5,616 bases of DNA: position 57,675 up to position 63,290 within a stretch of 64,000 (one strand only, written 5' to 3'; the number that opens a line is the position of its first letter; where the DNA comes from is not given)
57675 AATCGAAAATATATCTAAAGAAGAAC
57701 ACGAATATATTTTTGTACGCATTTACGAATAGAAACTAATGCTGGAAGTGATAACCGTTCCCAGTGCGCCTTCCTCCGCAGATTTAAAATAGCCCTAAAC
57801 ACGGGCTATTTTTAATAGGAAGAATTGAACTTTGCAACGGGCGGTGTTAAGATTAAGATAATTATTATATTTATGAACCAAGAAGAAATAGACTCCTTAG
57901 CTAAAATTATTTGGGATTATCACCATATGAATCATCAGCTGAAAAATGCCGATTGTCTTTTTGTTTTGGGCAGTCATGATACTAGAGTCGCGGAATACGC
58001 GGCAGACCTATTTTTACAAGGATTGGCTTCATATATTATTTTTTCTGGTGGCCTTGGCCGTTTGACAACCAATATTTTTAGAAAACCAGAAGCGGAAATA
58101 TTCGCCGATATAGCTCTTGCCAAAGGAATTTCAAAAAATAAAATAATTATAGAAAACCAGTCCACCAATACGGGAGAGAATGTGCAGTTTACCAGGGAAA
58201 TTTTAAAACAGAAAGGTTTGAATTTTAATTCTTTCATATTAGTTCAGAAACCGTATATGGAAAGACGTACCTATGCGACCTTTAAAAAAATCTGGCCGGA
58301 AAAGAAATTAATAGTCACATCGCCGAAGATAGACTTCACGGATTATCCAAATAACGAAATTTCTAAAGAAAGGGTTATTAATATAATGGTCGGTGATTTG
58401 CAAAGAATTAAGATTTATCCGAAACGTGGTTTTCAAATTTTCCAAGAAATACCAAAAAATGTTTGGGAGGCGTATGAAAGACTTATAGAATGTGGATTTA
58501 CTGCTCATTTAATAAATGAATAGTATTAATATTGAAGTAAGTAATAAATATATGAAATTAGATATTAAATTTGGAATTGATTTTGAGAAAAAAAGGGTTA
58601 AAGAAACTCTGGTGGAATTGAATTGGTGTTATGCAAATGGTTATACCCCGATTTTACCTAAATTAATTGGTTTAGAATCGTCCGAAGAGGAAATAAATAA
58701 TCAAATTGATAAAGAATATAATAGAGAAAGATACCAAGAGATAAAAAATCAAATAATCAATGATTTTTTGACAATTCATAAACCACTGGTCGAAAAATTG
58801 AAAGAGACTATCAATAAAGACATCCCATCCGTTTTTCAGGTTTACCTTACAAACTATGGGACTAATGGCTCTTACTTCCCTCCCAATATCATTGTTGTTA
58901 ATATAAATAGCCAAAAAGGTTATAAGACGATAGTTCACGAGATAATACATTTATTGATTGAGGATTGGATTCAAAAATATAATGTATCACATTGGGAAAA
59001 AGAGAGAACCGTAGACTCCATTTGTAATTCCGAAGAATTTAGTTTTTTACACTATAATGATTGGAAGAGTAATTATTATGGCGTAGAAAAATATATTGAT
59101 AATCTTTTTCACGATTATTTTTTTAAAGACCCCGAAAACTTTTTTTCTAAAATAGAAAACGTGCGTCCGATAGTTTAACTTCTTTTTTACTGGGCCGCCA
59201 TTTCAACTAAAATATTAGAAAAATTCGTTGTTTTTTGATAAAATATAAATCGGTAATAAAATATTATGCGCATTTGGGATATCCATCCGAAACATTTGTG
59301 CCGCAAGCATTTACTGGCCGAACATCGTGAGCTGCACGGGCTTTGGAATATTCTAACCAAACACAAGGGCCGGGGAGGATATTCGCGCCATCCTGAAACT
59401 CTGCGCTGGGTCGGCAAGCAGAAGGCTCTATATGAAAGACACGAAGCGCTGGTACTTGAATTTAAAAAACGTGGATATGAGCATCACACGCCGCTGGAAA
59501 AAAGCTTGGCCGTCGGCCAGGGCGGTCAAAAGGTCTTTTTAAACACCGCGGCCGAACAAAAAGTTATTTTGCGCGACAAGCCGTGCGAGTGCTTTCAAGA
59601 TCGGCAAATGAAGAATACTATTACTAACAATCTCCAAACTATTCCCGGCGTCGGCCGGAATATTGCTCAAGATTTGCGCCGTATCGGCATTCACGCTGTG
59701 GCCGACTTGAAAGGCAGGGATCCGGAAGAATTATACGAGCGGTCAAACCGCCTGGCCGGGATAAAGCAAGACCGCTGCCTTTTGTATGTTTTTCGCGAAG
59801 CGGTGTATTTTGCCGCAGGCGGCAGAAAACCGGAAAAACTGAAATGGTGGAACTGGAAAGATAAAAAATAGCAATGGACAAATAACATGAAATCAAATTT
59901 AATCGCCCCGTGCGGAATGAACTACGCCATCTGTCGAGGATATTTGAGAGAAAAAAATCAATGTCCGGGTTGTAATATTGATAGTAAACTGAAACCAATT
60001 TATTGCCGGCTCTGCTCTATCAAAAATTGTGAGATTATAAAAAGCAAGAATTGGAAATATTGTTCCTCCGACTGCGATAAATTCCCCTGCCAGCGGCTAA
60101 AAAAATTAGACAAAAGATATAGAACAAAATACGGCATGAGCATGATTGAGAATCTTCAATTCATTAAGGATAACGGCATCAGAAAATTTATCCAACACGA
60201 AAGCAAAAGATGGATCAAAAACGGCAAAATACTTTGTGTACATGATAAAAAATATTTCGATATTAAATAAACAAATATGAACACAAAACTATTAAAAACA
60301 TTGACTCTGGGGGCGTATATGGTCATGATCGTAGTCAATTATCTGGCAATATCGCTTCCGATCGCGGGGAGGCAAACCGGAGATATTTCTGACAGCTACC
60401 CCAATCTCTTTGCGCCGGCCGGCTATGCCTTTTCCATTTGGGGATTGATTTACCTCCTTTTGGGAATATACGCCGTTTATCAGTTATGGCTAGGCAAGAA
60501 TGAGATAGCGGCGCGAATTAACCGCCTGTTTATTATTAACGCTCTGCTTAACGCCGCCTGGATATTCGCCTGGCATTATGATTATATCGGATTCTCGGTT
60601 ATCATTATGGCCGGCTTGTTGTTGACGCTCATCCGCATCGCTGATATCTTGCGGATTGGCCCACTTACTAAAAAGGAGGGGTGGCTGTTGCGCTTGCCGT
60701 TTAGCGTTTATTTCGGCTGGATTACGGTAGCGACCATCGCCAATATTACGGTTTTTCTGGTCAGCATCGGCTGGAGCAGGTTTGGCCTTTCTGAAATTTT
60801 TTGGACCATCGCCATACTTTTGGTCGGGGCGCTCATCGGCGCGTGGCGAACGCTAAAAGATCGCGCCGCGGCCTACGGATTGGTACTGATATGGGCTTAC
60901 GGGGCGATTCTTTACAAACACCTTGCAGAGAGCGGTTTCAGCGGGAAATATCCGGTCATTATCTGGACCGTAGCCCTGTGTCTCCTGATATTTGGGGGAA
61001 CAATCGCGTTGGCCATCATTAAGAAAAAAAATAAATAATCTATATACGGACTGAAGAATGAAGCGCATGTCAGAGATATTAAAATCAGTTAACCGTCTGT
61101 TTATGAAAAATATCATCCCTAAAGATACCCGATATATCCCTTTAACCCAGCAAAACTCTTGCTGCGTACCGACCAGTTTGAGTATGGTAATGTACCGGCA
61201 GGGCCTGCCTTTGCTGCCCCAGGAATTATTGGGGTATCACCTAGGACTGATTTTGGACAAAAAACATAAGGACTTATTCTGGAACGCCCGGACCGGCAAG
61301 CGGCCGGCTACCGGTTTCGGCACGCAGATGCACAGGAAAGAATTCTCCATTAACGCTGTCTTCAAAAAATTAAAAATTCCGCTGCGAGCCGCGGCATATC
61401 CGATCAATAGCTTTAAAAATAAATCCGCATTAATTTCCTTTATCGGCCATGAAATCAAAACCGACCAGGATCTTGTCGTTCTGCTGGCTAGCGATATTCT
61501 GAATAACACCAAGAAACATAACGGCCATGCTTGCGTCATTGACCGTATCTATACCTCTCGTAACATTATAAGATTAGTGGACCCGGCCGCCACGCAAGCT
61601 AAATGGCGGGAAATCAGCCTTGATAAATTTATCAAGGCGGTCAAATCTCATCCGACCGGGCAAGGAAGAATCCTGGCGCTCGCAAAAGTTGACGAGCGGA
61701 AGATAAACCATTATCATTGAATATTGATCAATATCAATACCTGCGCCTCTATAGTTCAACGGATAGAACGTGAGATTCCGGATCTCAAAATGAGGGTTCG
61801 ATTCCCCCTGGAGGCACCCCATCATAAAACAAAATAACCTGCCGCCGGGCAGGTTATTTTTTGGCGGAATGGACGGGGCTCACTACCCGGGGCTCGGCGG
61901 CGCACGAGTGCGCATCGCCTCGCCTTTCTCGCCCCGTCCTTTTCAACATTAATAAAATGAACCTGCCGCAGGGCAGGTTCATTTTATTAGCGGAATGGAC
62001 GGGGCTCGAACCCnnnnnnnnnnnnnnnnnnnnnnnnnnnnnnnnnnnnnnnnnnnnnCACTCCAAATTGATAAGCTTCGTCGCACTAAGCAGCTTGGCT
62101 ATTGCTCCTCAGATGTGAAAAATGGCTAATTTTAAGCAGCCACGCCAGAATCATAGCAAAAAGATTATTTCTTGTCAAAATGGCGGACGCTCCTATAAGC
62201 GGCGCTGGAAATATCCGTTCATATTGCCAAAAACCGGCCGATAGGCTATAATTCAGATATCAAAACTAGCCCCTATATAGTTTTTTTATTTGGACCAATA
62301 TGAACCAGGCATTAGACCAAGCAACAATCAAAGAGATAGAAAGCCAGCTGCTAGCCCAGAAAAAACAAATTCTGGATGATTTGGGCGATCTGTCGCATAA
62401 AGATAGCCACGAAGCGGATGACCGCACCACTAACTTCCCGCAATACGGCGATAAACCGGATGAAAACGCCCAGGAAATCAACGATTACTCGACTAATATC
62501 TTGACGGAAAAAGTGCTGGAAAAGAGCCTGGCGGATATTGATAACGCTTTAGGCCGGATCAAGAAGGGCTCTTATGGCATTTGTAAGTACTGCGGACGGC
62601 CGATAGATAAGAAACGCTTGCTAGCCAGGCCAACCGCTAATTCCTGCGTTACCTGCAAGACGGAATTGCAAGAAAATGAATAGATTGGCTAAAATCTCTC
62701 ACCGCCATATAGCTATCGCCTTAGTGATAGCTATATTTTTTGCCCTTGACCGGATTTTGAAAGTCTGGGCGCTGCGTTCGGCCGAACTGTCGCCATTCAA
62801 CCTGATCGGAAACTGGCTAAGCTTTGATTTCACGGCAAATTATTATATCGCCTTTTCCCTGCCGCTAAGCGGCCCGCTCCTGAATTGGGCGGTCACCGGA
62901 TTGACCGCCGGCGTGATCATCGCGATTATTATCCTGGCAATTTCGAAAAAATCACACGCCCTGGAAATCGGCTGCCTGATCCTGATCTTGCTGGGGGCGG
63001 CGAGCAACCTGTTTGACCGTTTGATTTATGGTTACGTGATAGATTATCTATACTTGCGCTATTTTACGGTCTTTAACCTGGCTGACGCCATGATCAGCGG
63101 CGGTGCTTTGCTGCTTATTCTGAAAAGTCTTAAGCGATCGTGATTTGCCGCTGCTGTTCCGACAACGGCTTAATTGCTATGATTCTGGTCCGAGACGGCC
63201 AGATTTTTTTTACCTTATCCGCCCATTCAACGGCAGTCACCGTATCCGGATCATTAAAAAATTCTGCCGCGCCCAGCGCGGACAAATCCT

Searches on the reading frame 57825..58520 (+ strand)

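Call 70: search_protein_families(library=pfam, proteins=[window:57825-58520:+], max_evalue=0.0001)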
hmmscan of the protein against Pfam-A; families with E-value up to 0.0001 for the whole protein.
window:57825-58520:+ (232 aa): 1 family
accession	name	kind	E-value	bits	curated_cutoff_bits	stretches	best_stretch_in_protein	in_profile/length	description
PF02698.23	DUF218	-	1.7e-20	73.8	27.6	1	43-159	1-104/133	DUF218 domain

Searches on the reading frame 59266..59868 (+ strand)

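Call 70: search_protein_families(library=pfam, proteins=[window:59266-59868:+], max_evalue=0.0001)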
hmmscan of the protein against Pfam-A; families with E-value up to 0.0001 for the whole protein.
window:59266-59868:+ (201 aa): 3 families
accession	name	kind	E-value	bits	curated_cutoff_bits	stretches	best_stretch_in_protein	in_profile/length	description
PF11731.14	Cdd1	-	1.9e-27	95.7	25.5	1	119-200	4-83/86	Pathogenicity locus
PF03013.19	Pyr_excise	-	2.4e-23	82.7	23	1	1-78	1-80/81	Pyrimidine dimer DNA glycosylase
PF14520.12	HHH_5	-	4e-05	24.5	27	1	122-158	3-39/57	Helix-hairpin-helix domain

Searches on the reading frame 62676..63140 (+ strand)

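Call 70: search_protein_families(library=pfam, proteins=[window:62676-63140:+], max_evalue=0.0001)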
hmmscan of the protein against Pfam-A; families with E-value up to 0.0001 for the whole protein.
window:62676-63140:+ (155 aa): 1 family
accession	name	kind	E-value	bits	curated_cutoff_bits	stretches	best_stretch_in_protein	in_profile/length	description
PF01252.23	Peptidase_A8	-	2.7e-27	96.1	25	1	17-152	1-141/142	Signal peptidase (SPase) II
